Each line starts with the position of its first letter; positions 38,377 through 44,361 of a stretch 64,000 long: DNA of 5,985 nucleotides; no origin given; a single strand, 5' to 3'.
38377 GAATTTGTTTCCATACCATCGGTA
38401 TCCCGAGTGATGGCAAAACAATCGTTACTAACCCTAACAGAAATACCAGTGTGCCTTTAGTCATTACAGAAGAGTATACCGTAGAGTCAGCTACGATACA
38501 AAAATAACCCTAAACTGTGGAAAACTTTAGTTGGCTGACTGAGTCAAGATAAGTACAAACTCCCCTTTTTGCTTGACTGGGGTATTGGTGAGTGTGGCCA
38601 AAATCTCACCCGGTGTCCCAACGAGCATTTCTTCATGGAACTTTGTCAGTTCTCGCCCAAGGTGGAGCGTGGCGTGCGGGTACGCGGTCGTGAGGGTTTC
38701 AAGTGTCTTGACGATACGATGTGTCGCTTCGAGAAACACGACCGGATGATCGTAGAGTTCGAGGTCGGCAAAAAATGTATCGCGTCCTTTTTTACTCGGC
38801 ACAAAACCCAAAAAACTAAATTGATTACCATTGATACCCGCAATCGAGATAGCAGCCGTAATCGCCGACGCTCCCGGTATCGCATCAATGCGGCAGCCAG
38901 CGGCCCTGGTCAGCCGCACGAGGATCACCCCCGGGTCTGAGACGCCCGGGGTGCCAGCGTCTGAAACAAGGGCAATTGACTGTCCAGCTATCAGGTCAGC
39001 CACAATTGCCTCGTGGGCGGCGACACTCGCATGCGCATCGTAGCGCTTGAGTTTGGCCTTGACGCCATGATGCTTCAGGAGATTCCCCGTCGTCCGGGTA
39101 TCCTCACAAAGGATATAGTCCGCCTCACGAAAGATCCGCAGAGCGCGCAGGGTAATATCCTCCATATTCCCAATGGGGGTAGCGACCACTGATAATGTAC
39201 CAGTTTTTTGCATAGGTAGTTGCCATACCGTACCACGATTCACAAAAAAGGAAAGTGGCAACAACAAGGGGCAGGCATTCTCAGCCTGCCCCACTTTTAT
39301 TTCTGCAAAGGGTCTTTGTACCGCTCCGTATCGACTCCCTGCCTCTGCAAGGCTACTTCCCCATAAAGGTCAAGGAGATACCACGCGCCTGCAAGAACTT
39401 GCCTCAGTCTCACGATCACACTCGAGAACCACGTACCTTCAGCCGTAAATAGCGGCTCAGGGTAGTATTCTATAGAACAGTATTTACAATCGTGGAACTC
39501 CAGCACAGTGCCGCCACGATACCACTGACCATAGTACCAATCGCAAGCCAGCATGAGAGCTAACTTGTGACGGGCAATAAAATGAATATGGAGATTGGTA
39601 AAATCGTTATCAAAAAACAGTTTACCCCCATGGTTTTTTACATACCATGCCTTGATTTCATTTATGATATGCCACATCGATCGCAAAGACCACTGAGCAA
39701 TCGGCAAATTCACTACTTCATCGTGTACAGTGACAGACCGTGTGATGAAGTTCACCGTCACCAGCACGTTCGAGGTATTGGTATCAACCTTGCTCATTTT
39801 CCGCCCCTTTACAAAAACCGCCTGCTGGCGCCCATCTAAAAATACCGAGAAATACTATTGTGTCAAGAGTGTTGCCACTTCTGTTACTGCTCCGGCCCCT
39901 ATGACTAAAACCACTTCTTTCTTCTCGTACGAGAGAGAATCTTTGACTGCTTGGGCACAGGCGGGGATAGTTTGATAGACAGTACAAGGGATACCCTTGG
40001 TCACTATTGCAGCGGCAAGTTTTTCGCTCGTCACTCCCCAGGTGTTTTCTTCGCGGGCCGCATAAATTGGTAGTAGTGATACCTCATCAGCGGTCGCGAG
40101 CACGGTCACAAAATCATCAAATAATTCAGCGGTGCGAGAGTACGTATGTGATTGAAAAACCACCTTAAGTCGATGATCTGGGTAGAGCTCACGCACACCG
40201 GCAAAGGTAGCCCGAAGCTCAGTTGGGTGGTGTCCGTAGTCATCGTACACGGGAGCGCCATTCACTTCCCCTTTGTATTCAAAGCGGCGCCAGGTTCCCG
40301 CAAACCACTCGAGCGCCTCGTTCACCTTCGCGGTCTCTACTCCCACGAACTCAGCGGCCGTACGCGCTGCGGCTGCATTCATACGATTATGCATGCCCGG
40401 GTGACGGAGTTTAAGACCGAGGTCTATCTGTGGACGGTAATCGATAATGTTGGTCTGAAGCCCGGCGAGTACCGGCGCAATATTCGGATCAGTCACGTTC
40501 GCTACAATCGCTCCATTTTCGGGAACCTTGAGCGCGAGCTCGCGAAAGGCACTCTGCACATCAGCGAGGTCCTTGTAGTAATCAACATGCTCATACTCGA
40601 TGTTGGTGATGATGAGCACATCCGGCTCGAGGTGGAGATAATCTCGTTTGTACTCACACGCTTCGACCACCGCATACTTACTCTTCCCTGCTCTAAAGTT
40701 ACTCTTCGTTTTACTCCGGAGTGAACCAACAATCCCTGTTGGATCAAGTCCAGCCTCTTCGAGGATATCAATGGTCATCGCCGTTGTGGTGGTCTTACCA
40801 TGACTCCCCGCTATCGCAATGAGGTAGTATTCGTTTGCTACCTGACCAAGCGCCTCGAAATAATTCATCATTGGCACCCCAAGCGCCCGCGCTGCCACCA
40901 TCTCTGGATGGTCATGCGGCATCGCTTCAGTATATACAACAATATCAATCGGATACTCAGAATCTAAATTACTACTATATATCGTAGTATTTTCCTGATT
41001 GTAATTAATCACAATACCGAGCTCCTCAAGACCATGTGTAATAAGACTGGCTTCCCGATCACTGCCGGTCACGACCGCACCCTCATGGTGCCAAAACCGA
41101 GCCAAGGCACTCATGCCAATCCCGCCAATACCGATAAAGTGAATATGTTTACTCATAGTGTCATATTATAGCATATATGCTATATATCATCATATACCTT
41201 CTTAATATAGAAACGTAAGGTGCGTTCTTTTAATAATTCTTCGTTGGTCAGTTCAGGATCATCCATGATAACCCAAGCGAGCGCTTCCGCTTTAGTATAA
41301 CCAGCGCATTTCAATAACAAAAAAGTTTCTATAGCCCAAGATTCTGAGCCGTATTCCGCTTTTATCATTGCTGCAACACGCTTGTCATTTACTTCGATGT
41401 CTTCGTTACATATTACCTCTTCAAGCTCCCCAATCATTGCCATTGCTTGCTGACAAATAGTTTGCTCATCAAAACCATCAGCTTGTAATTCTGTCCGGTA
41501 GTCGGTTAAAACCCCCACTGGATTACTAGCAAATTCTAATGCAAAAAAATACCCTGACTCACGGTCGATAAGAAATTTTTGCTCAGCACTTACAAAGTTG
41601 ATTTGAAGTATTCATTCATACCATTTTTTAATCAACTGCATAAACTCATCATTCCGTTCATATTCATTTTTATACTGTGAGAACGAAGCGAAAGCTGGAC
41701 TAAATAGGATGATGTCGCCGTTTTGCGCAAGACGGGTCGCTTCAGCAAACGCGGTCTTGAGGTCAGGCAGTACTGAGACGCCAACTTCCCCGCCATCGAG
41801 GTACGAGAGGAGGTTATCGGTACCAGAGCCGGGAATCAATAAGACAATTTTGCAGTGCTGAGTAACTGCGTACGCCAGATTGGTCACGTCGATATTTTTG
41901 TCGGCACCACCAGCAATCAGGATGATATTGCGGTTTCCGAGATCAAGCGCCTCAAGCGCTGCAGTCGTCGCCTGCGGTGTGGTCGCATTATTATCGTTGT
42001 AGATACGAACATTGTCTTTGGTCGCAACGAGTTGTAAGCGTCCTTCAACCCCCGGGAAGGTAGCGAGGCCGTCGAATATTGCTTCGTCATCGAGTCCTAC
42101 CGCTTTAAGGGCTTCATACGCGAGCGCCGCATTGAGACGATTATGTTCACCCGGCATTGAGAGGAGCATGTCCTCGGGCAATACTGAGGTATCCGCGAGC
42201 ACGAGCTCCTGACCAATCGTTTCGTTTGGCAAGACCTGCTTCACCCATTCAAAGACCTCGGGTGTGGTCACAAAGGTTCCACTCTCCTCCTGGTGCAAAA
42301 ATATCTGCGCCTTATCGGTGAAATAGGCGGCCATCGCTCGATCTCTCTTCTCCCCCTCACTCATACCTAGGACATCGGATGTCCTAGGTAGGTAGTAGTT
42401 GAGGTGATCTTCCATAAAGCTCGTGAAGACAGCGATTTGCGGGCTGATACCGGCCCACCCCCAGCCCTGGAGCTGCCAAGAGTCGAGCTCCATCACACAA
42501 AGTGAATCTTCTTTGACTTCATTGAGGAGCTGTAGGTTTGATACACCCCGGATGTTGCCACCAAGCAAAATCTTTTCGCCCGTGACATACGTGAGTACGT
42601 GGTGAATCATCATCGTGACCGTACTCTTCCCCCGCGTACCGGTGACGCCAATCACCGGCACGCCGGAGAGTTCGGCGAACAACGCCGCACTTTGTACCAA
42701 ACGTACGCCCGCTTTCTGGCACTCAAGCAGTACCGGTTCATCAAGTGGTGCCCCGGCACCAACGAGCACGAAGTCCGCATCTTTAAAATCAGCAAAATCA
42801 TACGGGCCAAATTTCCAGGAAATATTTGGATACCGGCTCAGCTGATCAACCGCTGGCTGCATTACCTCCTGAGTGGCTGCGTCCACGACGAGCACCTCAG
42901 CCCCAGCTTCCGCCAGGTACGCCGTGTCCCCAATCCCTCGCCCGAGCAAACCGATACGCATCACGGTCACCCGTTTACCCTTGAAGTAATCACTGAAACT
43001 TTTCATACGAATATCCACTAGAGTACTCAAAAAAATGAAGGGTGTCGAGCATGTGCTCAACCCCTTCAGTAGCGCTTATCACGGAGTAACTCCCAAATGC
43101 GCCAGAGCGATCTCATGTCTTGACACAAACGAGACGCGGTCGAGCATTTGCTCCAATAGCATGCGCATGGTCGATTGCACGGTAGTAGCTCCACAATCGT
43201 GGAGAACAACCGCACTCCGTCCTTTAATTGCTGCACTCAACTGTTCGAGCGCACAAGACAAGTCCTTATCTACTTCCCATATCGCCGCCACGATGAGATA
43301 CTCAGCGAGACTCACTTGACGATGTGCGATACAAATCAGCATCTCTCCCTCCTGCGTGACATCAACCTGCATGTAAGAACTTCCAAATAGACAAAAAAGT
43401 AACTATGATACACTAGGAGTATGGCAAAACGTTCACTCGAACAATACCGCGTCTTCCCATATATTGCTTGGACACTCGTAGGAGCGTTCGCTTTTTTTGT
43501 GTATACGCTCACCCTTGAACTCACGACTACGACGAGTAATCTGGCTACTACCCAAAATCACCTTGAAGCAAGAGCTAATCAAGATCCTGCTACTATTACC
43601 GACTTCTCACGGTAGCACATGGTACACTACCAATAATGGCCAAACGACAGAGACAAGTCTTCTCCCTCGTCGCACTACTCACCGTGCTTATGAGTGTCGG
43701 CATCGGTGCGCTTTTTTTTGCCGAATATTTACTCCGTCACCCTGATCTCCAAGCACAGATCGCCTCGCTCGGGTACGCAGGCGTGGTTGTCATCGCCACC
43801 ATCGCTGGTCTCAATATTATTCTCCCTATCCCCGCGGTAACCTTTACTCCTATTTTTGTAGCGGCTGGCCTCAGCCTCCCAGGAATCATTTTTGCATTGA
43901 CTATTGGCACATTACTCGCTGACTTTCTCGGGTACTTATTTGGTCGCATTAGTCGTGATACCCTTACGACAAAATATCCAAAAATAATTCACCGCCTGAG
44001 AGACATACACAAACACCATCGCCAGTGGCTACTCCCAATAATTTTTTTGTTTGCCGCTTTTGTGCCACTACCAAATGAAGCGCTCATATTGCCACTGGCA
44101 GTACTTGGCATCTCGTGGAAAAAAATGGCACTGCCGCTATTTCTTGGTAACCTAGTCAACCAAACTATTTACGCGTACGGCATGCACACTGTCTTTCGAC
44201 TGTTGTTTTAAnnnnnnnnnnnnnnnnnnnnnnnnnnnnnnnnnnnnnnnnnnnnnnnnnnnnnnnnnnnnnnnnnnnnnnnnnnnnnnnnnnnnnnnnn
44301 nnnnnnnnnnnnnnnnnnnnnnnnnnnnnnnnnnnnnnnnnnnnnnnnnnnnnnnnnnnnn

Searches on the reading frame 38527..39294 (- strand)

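Call 9: search_protein_families(library=pfam, proteins=[window:38527-39294:-], max_evalue=0.001)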
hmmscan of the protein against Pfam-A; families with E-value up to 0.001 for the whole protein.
window:38527-39294:- (255 aa): 1 family
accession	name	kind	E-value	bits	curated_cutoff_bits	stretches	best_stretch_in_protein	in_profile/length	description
PF00590.25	TP_methylase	-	3.2e-28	99.6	27.8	1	33-231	1-211/212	Tetrapyrrole (Corrin/Porphyrin) Methylases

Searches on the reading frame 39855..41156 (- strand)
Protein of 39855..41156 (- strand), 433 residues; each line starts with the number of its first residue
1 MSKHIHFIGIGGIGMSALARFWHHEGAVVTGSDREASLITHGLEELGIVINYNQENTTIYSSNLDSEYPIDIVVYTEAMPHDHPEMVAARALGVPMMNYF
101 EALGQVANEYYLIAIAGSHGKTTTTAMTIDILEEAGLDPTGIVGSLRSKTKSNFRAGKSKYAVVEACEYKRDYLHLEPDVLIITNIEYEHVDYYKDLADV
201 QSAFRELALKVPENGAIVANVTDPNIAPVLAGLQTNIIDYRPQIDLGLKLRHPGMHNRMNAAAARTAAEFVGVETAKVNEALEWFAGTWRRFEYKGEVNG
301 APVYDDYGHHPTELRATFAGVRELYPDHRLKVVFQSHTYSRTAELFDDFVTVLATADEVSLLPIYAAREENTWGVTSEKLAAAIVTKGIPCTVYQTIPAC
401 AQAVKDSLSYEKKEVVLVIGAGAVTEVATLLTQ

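Call 9: search_protein_families(library=pfam, proteins=[window:39855-41156:-], max_evalue=0.001)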
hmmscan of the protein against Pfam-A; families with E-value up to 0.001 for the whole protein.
window:39855-41156:- (433 aa): 3 families
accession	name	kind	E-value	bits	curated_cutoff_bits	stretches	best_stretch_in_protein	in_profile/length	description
PF01225.30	Mur_ligase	-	8.4e-24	84.2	21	1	4-111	1-95/95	Mur ligase family, catalytic domain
PF08245.18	Mur_ligase_M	-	2.6e-19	70.4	24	1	115-230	1-135/200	Mur ligase middle domain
PF02875.26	Mur_ligase_C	-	6.1e-19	69.5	28.4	1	290-422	1-127/127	Mur ligase, glutamate ligase domain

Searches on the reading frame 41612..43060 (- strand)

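Call 9: search_protein_families(library=pfam, proteins=[window:41612-43060:-], max_evalue=0.001)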
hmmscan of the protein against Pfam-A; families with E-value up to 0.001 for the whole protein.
window:41612-43060:- (482 aa): 3 families
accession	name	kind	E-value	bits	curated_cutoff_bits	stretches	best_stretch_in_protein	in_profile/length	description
PF02875.26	Mur_ligase_C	-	7.8e-14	53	28.4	1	340-456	1-126/127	Mur ligase, glutamate ligase domain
PF08245.18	Mur_ligase_M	-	8.5e-14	52.4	24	1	139-223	1-96/200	Mur ligase middle domain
PF21799.2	MurD-like_N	-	2.4e-05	25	27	1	36-122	6-87/88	Mur ligase MurD-like, N-terminal domain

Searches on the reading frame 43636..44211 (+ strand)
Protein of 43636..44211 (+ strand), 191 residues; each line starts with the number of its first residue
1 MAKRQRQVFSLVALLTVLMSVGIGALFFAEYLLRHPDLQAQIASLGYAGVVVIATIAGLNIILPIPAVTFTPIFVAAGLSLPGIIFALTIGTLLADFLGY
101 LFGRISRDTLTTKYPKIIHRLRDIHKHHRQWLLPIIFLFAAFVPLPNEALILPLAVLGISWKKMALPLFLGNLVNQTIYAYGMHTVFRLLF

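Call 9: search_protein_families(library=pfam, proteins=[window:43636-44211:+], max_evalue=0.001)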
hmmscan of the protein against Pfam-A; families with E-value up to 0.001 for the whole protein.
window:43636-44211:+ (191 aa): 1 family
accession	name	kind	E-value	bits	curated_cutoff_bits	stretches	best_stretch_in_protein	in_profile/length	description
PF09335.16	VTT_dom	-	1.7e-09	38.6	33.9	1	71-183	4-121/123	VTT domain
